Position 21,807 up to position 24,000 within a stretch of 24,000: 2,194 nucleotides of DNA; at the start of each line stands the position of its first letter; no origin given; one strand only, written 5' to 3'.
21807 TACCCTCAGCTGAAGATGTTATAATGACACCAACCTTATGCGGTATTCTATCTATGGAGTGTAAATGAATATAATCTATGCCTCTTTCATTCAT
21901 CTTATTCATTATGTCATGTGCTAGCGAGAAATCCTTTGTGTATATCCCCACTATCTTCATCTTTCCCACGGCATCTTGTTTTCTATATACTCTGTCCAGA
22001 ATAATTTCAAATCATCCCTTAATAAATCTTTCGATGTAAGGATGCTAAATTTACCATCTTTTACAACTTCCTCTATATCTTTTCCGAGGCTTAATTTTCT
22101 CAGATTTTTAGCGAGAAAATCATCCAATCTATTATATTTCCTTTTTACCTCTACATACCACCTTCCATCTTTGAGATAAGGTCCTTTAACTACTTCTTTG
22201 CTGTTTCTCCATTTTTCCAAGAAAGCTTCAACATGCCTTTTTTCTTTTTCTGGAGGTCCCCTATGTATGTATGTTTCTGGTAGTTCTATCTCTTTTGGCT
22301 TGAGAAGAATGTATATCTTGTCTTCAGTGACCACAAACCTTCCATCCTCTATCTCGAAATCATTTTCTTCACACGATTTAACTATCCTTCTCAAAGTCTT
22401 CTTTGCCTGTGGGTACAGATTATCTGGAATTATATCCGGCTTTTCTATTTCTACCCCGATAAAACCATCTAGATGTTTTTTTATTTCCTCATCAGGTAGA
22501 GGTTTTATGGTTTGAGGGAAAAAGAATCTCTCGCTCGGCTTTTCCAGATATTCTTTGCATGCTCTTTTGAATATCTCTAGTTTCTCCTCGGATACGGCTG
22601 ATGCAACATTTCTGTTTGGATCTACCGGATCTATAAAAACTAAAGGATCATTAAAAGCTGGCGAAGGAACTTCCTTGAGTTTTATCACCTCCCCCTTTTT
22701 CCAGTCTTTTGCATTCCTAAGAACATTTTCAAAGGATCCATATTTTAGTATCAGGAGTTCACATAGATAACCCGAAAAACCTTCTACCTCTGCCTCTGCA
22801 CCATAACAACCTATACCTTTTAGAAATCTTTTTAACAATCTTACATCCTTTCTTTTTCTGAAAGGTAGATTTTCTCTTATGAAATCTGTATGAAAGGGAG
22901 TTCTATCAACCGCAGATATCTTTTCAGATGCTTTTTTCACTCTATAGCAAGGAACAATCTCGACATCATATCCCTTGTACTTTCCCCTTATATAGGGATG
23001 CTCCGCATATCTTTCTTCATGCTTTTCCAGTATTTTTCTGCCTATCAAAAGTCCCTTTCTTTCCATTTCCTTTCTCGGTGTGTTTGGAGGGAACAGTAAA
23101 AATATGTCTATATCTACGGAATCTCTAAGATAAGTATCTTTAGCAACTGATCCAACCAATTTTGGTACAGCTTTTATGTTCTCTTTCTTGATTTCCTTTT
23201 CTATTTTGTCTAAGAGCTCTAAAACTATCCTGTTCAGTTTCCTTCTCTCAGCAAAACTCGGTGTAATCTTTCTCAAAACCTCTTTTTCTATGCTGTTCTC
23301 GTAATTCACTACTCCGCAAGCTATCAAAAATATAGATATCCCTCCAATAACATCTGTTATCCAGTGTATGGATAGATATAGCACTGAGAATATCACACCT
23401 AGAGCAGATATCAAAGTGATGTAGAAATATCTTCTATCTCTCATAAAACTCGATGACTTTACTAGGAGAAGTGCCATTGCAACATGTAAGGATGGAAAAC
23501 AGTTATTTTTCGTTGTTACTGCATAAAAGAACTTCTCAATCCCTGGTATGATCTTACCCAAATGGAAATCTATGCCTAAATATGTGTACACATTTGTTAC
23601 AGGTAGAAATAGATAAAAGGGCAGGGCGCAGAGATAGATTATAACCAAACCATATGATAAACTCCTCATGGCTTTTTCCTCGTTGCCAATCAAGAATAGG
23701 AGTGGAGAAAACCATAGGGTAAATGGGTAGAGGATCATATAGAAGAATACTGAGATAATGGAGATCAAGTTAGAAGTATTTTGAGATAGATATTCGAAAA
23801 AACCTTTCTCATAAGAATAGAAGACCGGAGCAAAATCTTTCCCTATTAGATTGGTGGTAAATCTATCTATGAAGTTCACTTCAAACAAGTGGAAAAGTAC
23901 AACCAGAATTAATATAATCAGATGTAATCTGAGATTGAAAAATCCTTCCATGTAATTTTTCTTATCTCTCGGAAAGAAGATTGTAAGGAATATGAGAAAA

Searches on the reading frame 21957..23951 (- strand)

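Call 42: search_protein_families(library=pfam, proteins=[window:21957-23951:-], max_evalue=0.01)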
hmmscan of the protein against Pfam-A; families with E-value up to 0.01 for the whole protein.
window:21957-23951:- (664 aa): 6 families
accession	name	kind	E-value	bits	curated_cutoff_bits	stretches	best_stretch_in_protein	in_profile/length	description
PF09249.16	tRNA_NucTransf2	-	2.8e-43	147.2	27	1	369-478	2-113/113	tRNA nucleotidyltransferase, second domain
PF21133.2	CAA_C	-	4.5e-28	98.1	22.2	1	499-637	7-141/144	CCA-adding enzyme, C-terminal domain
PF01909.29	NTP_transf_2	-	1e-12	48.7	21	1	247-354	1-93/93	Nucleotidyltransferase domain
PF14378.12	PAP2_3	-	5.7e-11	43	27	1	61-212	26-188/190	PAP2 superfamily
PF01569.27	PAP2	-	3.3e-06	27.3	27.2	1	146-207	45-113/130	PAP2 superfamily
PF18144.7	SMODS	-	0.0021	18.7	26.5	1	224-346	9-141/164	Second Messenger Oligonucleotide or Dinucleotide Synthetase domain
